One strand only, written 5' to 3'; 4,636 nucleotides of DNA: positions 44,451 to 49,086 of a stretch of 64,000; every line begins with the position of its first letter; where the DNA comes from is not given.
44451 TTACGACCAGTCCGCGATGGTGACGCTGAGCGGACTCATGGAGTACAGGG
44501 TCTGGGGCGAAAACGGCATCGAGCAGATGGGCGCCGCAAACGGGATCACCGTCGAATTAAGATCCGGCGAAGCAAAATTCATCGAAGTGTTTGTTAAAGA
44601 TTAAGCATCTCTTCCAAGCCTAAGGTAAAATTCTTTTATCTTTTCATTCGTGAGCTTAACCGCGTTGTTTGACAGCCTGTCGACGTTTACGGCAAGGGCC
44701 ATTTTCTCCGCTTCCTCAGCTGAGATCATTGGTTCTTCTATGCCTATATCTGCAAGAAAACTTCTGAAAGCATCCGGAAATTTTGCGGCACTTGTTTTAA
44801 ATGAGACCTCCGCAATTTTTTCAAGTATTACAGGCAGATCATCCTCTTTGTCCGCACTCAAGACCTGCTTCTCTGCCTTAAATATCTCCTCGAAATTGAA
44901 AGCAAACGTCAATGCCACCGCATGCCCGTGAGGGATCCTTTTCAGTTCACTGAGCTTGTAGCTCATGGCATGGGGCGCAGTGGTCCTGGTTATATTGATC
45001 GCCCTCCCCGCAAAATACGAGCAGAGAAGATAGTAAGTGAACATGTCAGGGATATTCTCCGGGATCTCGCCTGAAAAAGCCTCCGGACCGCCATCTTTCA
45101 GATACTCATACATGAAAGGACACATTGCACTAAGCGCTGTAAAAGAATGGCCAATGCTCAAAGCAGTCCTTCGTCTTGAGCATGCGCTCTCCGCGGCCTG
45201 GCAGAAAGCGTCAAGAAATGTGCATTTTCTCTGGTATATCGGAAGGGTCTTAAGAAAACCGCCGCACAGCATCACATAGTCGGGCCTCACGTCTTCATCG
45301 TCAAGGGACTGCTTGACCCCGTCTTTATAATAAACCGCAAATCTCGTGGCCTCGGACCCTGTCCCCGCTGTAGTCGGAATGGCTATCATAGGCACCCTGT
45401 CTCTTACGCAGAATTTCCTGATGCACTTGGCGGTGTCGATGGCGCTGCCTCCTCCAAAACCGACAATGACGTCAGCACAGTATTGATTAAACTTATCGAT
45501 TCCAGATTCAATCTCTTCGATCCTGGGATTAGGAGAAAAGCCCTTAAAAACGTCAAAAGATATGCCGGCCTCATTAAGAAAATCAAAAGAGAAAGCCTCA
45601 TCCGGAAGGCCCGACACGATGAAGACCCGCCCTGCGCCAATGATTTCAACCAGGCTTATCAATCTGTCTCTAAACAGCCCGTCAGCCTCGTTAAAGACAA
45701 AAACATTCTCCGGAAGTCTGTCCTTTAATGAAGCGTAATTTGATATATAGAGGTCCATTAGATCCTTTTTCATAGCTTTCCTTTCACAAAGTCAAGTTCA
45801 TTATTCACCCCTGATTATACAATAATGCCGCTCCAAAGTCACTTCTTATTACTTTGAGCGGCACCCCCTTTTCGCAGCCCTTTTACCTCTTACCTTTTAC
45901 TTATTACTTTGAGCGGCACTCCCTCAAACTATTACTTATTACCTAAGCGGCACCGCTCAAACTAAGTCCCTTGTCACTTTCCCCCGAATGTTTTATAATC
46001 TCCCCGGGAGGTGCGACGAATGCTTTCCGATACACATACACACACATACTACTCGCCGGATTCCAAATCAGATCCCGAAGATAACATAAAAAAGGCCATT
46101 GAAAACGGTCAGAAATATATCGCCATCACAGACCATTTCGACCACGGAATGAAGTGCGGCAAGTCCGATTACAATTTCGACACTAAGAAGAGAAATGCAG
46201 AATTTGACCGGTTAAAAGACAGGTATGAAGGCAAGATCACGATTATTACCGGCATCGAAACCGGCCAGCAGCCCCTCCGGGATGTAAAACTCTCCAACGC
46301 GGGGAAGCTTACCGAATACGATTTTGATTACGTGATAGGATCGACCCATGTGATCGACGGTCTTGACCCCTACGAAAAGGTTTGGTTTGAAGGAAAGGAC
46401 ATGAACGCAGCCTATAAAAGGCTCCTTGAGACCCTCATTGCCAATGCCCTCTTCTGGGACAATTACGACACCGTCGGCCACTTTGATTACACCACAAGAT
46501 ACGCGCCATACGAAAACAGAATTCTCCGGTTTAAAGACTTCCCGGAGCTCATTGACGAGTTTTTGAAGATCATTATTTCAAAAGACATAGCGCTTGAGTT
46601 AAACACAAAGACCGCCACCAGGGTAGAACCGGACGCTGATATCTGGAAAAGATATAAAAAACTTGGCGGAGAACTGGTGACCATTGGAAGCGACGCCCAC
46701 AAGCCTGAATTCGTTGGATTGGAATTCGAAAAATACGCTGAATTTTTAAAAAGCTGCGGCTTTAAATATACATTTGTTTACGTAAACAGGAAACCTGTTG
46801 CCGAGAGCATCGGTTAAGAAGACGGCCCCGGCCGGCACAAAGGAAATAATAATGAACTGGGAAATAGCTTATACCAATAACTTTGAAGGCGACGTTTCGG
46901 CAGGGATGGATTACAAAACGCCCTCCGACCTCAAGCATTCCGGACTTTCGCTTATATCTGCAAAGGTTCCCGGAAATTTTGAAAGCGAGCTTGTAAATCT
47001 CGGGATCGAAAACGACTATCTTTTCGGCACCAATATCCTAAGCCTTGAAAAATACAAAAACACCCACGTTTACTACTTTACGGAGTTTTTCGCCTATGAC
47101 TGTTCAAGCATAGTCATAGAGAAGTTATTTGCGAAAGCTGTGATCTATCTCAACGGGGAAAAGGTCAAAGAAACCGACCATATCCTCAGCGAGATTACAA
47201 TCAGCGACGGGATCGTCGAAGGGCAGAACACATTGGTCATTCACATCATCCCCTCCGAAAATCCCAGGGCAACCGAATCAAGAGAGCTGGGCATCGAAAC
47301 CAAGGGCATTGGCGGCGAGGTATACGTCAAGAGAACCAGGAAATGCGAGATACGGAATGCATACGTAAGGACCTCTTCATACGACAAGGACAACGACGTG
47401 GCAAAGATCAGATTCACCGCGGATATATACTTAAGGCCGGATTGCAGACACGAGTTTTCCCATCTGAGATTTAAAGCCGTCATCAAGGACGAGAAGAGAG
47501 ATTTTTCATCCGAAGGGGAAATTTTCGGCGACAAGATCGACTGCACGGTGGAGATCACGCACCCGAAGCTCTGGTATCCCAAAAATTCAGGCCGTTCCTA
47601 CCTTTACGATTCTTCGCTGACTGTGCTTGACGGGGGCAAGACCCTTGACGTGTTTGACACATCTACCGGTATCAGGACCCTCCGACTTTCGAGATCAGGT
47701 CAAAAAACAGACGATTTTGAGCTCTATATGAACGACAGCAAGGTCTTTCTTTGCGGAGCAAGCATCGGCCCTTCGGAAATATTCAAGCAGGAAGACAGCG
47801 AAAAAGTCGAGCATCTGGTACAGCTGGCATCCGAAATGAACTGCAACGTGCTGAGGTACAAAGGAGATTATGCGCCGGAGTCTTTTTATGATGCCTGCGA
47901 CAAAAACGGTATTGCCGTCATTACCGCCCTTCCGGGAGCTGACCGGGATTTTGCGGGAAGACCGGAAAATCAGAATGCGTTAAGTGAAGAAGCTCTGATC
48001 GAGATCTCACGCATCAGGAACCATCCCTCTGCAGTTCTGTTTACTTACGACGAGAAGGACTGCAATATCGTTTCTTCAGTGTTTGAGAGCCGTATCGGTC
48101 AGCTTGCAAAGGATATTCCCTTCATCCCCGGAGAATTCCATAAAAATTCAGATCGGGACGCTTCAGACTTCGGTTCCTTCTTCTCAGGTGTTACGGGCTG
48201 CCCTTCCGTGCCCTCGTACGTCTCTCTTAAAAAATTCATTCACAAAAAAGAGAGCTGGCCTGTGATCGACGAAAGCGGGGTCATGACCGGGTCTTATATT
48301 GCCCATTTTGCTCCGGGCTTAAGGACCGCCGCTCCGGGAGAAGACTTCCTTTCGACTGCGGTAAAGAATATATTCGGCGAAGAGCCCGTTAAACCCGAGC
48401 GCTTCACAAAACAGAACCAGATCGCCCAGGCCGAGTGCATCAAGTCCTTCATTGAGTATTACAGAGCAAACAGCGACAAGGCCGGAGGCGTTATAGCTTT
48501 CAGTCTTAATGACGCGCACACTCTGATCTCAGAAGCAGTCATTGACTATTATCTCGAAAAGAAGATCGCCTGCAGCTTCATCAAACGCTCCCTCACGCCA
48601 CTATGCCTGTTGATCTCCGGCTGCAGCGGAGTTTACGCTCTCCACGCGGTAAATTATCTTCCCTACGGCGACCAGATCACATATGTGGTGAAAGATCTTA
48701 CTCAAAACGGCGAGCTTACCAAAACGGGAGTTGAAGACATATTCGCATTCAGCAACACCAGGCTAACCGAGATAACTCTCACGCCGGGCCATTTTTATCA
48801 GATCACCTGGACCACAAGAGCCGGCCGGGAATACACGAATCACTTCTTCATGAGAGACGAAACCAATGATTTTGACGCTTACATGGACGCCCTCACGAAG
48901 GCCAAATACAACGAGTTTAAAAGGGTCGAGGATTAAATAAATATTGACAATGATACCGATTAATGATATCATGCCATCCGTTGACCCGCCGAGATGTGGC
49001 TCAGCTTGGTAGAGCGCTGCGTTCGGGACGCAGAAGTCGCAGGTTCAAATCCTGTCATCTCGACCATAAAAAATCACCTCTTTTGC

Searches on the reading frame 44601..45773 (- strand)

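Call 17: search_protein_families(library=ncbifam, proteins=[window:44601-45773:-])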
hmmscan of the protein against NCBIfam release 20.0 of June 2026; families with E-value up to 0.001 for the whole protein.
window:44601-45773:- (390 aa): 17 families
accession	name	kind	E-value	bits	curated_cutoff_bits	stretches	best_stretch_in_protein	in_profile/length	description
NF050025.1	SulfAcetaldRedSarD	equivalog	1.3e-26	93.4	700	1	65-370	53-367/385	sulfoacetaldehyde reductase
NF041833.1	Fe_ADH_ErcA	equivalog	2e-26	93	550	1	63-358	51-352/382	alcohol dehydrogenase-like regulatory protein ErcA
TIGR03405.1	Phn_Fe-ADH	equivalog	8.8e-26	90.5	423.7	2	119-349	119-326/355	iron-containing alcohol dehydrogenase PsrA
NF010378.0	PRK13805.1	equivalog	1e-23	83.2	951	2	124-291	592-751/872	bifunctional acetaldehyde-CoA/alcohol dehydrogenase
NF007911.0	PRK10624.1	equivalog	4.7e-22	78.5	537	2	64-118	52-106/382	lactaldehyde reductase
TIGR02638.1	lactal_redase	equivalog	3.1e-21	75.6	523.15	1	63-290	50-285/379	lactaldehyde reductase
NF053866.1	CholDhdGbsBBac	equivalog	2.9e-17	62.4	550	1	64-291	59-295/392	choline dehydrogenase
NF011998.0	PRK15454.1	equivalog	3.3e-15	55.7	556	1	69-295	76-310/395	ethanolamine utilization ethanol dehydrogenase EutG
NF007363.0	PRK09860.1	equivalog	4.1e-15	55.8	581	1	66-288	55-283/383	L-threonine dehydrogenase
NF058672.1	4HyButDHCUPNE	equivalog_domain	3.1e-14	52.9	500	2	125-196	129-201/378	4-hydroxybutyrate dehydrogenase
NF006941.0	PRK09423.1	subfamily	3.1e-12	46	336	1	67-168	53-151/367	glycerol dehydrogenase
NF041822.1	daptide_DH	equivalog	6.7e-12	44.9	300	1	124-199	102-177/363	daptide-type RiPP biosynthesis dehydogenase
NF053832.1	GlycoaldRedHalo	equivalog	1.5e-10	40.8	550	1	67-232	53-217/363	glycolaldehyde reductase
NF047954.1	PrpdilGlycDhGldA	equivalog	9.9e-08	31.6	700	1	55-232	42-217/365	bifunctional L-1,2-propanediol dehydrogenase/glycerol dehydrogenase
NF007880.0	PRK10586.1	equivalog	8e-07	28.3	429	1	100-152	87-136/362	oxidoreductase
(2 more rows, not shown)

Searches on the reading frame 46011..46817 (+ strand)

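Call 17: search_protein_families(library=ncbifam, proteins=[window:46011-46817:+])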
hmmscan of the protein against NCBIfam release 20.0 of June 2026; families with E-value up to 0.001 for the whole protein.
window:46011-46817:+ (268 aa): 12 families
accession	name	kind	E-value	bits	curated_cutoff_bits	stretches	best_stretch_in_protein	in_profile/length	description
NF004086.0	PRK05588.1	equivalog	2.8e-52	178.2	321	1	6-262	2-251/255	histidinol phosphate phosphatase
TIGR01856.1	hisJ_fam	subfamily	7.3e-39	134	90.2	1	7-243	2-251/252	histidinol-phosphatase HisJ family protein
NF005596.0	PRK07328.1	subfamily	5.2e-30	104.7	202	1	4-264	2-265/269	histidinol-phosphatase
NF005597.0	PRK07329.1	equivalog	3.9e-28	98.7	303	1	4-261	2-252/257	hypothetical protein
NF005996.1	PRK08123.1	equivalog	1.3e-13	50.8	133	1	7-242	2-261/262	histidinol-phosphatase HisJ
NF006251.0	PRK08392.1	equivalog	4.2e-12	46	212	1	6-237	2-192/216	hypothetical protein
NF006375.0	PRK08609.1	equivalog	1.9e-10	40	426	1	5-113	336-438/571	DNA polymerase/3'-5' exonuclease PolX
NF006702.0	PRK09248.1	domain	3.2e-10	39.9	264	1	4-88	3-79/246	PHP domain-containing protein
NF005235.0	PRK06740.1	equivalog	7.6e-09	35.4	442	1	99-261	161-325/335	histidinol phosphate phosphatase domain-containing protein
NF005928.0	PRK07945.1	equivalog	2.7e-07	30.3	250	1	4-113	98-201/337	PHP domain-containing protein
NF045780.1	TrlF_fam_ATP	equivalog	7.3e-07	28.3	350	1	7-83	9-80/944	TrlF family AAA-like ATPase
NF004981.0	PRK06361.1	equivalog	1.9e-05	24.1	117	1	7-88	3-75/217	histidinol phosphate phosphatase domain-containing protein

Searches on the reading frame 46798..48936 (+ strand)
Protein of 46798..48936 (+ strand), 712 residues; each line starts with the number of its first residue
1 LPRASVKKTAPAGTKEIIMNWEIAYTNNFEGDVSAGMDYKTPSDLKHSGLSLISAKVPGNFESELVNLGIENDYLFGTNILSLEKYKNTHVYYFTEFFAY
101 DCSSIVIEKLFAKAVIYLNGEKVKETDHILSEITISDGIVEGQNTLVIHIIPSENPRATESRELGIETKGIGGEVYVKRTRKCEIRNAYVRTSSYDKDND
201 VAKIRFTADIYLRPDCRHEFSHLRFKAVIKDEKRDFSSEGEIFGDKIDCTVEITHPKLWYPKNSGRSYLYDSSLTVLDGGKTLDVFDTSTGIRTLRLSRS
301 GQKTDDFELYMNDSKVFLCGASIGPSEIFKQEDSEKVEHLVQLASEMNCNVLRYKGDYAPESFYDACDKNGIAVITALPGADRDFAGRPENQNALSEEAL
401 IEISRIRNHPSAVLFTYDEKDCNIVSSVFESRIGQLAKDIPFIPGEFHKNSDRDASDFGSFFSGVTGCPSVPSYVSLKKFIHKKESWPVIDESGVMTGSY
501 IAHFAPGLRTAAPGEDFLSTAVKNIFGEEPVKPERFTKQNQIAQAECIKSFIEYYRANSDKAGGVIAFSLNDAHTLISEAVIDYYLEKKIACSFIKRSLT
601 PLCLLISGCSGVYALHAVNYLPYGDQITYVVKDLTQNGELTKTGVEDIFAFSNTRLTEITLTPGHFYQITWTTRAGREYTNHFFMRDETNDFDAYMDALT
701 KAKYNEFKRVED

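Call 17: search_protein_families(library=ncbifam, proteins=[window:46798-48936:+])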
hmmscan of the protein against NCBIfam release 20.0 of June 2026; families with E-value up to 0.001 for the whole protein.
window:46798-48936:+ (712 aa): 6 families
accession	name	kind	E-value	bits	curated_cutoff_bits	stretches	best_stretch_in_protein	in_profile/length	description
NF041462.1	GalA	equivalog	2.7e-11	42.4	900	1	109-417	107-401/763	beta-galactosidase GalA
NF007666.0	PRK10340.1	equivalog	5.3e-10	37.8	1284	1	116-376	141-396/1030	beta-galactosidase subunit alpha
NF052611.1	beta_gal_Bga2A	equivalog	6.8e-10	37.6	999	1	115-375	144-397/1007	beta-galactosidase, LacZ type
NF007538.0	PRK10150.1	equivalog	8.5e-07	27.6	544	1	170-379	172-360/607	beta-glucuronidase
NF041463.1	GalB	equivalog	3.2e-06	25.2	900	1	245-377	303-431/869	beta-galactosidase GalB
NF050095.1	BetGlucuronLacZ4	equivalog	7.3e-06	24.3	950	1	228-415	216-402/666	beta-glucuronidase LacZ4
